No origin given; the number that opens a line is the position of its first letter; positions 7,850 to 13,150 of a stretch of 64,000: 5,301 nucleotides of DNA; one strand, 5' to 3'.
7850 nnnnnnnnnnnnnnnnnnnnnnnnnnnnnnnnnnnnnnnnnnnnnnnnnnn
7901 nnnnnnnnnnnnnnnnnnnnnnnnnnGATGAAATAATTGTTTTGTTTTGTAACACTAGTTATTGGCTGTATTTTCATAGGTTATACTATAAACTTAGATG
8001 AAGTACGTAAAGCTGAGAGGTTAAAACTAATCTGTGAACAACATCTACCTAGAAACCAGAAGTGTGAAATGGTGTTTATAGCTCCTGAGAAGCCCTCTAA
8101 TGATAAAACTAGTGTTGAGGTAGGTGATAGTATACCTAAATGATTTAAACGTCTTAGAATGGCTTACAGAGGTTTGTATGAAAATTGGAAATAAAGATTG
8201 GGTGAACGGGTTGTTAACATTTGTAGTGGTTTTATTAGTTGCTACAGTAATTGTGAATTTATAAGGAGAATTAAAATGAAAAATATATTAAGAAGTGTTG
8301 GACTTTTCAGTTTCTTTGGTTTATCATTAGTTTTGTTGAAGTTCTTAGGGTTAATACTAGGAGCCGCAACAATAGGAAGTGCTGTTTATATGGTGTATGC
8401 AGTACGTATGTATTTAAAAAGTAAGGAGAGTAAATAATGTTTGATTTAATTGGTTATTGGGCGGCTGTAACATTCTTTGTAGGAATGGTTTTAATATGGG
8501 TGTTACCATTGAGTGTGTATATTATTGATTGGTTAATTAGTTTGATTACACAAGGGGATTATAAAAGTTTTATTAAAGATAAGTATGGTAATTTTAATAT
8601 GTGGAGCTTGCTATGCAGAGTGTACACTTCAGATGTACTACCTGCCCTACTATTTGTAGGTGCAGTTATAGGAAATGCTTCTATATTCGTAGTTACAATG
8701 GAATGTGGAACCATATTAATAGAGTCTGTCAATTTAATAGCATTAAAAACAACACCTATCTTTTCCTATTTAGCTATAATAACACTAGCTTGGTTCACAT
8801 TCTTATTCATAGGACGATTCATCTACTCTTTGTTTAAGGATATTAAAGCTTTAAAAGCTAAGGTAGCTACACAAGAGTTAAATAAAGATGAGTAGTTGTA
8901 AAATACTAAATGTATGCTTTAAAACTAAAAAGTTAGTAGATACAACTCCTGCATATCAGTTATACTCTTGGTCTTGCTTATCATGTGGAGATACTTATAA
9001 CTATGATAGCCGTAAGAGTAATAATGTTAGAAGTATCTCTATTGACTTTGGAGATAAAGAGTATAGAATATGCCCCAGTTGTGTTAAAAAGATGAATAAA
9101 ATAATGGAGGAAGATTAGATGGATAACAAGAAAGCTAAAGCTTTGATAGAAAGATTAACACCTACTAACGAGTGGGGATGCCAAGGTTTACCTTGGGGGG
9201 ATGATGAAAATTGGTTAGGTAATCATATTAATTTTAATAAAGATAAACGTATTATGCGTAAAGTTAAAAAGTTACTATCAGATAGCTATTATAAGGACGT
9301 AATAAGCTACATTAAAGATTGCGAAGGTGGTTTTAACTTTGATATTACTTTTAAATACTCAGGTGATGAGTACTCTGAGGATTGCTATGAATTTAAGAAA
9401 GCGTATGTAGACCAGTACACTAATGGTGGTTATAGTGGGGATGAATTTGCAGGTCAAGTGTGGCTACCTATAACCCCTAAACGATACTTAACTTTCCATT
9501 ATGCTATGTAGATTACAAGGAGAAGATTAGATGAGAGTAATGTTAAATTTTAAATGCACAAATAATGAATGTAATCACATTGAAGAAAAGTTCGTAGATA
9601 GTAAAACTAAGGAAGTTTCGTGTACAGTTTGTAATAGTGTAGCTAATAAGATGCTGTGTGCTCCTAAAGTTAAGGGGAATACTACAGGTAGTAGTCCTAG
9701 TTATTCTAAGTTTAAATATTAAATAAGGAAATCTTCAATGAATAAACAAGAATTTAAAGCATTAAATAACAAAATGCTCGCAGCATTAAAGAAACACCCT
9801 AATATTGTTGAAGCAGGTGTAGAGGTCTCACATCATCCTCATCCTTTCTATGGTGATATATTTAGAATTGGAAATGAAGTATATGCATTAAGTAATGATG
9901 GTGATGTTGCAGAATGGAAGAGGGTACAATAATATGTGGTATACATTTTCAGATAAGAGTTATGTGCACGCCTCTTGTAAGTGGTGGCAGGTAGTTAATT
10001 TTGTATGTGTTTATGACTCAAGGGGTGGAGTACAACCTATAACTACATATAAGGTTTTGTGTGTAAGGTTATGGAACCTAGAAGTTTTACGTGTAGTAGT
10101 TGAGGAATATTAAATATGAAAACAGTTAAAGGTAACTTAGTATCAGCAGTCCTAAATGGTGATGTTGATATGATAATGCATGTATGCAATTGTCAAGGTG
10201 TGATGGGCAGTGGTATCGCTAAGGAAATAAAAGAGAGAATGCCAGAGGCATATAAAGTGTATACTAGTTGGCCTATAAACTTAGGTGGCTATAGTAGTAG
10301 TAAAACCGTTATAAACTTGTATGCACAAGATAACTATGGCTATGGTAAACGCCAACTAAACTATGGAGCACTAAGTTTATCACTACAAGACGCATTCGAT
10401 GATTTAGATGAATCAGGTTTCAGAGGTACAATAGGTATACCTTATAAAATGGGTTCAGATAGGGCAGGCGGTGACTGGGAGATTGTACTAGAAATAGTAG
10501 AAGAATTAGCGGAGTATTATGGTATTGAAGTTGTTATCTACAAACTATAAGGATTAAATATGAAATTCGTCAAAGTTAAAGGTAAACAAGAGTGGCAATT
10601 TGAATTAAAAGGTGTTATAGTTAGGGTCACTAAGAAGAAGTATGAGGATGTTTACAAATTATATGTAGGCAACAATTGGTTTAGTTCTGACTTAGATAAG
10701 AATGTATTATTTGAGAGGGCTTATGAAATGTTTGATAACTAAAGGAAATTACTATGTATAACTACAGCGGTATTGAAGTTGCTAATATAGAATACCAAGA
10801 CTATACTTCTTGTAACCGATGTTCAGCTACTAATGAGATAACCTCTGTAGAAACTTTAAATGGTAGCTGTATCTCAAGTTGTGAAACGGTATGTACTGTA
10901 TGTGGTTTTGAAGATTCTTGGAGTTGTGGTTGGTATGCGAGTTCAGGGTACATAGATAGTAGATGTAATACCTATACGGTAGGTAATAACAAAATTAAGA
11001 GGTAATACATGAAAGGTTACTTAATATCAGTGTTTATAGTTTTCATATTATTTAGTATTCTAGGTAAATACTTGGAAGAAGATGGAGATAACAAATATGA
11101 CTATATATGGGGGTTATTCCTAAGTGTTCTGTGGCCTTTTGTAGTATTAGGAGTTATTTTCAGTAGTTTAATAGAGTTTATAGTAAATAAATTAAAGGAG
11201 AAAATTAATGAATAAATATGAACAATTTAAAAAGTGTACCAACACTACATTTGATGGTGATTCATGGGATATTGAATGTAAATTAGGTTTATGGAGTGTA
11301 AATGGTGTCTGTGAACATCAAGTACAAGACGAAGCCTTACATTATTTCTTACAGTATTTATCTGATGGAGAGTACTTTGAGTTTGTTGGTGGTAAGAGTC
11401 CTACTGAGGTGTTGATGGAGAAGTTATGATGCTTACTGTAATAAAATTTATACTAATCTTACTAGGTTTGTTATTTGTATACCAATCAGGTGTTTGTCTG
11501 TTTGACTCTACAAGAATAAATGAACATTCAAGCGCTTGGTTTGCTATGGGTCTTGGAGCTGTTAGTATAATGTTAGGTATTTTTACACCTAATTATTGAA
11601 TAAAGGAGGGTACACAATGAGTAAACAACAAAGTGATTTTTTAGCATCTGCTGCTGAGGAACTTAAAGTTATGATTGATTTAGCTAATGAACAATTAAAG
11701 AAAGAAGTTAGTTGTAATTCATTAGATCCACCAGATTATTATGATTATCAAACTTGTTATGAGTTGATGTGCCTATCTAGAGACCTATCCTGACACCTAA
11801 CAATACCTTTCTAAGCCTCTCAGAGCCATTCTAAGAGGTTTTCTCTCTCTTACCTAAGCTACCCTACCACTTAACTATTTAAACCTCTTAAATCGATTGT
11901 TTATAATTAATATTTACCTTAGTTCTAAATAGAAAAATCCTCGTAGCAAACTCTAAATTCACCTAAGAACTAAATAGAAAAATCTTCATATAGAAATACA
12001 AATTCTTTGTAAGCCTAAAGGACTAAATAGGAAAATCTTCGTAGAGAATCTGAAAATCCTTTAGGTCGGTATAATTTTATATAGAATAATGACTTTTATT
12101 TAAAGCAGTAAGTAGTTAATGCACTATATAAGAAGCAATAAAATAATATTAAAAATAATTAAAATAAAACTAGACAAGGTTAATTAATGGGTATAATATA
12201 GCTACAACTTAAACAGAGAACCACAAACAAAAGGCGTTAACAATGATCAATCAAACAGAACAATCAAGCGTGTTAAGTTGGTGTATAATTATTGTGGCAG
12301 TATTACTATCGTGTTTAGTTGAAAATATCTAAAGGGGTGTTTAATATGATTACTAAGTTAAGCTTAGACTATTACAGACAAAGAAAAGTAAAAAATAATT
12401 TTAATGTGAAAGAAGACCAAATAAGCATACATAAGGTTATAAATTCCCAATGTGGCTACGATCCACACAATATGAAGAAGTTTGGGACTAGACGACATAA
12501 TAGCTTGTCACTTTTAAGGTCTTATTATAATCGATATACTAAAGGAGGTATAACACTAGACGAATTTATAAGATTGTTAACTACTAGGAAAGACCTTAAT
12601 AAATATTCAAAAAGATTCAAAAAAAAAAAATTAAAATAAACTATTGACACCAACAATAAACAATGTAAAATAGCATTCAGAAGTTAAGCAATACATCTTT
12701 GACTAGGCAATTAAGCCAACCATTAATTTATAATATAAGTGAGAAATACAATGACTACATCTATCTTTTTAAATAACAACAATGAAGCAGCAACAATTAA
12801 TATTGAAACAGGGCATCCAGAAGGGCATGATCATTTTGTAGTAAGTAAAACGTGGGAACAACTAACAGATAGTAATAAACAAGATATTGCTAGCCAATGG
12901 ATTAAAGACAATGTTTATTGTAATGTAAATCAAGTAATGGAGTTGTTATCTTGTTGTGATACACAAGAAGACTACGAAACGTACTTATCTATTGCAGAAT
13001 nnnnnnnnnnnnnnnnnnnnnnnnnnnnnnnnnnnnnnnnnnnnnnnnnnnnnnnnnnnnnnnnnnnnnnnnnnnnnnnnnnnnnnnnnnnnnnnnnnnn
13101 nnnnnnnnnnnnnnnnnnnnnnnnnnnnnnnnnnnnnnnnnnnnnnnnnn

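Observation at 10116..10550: Early macro-domain protein (ADP-ribose processing)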

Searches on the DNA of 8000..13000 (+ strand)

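Call 7: search_dna_similar(query=window:8000-13000:+, collection=phages, mode=near, max_rows=15)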
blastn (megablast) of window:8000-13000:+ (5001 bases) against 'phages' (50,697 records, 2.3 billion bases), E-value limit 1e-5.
No match.
